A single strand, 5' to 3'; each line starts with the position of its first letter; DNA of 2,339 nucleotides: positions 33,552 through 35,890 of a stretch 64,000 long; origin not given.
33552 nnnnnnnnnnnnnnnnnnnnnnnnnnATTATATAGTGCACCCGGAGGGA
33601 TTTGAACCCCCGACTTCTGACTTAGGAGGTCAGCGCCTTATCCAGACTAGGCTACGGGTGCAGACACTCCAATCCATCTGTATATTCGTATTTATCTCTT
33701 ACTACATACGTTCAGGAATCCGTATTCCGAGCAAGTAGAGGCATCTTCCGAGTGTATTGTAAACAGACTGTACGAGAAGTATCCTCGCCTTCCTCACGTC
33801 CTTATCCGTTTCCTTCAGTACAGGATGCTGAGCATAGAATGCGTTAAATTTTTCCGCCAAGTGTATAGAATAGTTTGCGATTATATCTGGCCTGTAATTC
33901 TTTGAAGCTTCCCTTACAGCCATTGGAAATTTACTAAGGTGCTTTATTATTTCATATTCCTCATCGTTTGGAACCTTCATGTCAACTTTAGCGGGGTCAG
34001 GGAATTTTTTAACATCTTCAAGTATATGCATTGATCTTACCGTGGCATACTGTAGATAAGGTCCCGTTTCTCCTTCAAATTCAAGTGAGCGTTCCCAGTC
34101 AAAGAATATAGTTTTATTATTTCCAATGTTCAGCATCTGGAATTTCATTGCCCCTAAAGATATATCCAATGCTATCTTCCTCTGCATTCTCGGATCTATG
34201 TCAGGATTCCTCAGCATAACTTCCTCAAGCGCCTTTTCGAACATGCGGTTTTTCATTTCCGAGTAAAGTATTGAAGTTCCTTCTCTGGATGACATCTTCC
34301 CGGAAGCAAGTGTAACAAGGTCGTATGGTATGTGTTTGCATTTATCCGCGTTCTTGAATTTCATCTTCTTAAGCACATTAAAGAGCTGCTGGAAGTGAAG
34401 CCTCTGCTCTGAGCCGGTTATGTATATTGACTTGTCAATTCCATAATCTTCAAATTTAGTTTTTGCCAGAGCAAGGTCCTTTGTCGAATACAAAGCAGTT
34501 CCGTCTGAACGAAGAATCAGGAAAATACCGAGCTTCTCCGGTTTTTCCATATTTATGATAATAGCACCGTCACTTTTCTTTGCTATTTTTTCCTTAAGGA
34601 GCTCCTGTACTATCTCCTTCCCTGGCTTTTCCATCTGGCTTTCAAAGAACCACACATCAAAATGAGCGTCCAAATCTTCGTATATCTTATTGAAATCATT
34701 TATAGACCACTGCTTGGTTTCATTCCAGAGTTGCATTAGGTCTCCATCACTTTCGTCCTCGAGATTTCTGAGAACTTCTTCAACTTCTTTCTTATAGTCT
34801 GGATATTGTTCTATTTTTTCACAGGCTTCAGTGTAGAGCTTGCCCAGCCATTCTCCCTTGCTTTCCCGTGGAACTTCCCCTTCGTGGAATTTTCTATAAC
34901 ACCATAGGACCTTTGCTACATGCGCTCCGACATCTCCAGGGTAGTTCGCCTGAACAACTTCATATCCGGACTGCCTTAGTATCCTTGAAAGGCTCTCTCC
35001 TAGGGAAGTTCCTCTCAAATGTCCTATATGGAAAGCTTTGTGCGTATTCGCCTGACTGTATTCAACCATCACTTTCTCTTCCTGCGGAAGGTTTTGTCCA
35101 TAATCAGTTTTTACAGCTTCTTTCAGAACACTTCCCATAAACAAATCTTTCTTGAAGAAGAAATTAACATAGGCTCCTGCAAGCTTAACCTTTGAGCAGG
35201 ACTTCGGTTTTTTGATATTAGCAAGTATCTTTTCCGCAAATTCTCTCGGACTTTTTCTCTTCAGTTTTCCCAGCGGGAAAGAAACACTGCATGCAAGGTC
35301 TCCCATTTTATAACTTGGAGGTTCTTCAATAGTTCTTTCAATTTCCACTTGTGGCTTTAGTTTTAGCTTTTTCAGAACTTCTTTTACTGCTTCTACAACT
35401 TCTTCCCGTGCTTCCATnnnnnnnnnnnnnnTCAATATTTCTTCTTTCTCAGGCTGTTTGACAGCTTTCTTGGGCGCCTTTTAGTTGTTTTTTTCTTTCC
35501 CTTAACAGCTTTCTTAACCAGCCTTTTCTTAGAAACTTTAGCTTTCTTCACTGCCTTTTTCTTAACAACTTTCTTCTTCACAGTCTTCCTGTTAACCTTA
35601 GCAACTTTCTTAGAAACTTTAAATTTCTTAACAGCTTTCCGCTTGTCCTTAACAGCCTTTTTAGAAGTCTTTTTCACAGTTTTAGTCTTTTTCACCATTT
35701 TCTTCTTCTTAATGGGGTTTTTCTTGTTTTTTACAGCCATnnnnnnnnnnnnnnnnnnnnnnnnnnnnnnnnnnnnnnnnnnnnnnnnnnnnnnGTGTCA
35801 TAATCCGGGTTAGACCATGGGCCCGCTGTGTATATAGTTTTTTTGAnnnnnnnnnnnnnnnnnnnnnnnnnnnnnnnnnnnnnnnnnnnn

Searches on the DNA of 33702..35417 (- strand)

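Call 53: search_rna_families(source=L008, start=5300, end=6050, threshold=evalue, max_evalue=1, show_alignments=3)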
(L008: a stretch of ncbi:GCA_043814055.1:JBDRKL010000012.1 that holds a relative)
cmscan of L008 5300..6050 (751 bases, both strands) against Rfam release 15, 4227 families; matches with E-value up to 1: 4.
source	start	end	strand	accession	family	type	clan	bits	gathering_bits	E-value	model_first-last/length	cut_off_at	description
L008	5514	5700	+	RF00005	tRNA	Gene; tRNA;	CL00001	51.9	29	3.6e-10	1-71/71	no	tRNA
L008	5659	5701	-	RF04354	Plastid-ycf2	Cis-reg;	-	22.9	65.7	0.035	1-75/75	no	Plastid-ycf2 5UTR RNA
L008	5676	5723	+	RF04321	tmRNA_permuted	Gene;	-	15.6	47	0.67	36-95/213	no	permuted transfer-messenger RNA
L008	5553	5634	+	RF01394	isrK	Gene; sRNA;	-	15.6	50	0.88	1-77/77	no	isrK Hfq binding RNA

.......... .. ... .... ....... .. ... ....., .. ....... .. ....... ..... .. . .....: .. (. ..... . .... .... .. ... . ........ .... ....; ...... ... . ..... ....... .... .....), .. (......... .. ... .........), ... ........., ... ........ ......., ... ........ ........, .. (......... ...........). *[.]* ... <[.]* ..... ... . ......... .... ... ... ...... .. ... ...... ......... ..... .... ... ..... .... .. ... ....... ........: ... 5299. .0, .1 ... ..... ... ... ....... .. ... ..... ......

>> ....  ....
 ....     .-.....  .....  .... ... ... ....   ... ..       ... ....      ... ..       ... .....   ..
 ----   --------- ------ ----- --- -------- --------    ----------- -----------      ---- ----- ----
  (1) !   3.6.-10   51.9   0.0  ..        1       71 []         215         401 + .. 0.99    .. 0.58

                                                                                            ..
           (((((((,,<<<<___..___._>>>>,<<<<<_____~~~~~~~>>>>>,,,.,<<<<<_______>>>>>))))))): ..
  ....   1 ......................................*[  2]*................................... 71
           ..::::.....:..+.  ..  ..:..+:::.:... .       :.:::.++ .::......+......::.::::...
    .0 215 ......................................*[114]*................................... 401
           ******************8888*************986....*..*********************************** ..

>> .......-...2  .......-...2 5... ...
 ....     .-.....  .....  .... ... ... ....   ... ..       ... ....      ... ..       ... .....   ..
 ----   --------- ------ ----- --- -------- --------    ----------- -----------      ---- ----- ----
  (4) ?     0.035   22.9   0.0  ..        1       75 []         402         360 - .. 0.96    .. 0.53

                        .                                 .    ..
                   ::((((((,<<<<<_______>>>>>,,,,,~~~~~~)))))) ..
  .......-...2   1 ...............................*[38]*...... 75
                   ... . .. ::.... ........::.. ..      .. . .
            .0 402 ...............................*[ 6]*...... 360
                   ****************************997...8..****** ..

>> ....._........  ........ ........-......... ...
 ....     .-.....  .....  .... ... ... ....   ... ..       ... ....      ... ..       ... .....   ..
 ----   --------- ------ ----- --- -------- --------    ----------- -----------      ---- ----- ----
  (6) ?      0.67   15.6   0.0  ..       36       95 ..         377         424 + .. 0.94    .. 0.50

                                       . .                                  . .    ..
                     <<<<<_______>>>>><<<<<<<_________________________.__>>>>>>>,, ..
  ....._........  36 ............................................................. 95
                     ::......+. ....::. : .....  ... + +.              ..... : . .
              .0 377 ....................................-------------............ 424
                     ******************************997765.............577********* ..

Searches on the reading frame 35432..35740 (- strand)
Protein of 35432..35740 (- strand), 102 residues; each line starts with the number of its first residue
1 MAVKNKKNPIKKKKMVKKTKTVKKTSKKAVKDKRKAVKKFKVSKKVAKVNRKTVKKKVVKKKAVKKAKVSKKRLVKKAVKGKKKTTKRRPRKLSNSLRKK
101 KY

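Call 7: search_protein_families(library=pfam, proteins=[window:35432-35740:-], max_evalue=0.1)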
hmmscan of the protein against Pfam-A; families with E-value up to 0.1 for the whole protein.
window:35432-35740:- (102 aa): 0 families

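Call 16: find_encoding_contigs(protein=window:35435-35740:-, flank=3000, max_places=6)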
Protein window:35435-35740:- (102 aa): no gene with exactly this product is on record in the collection.
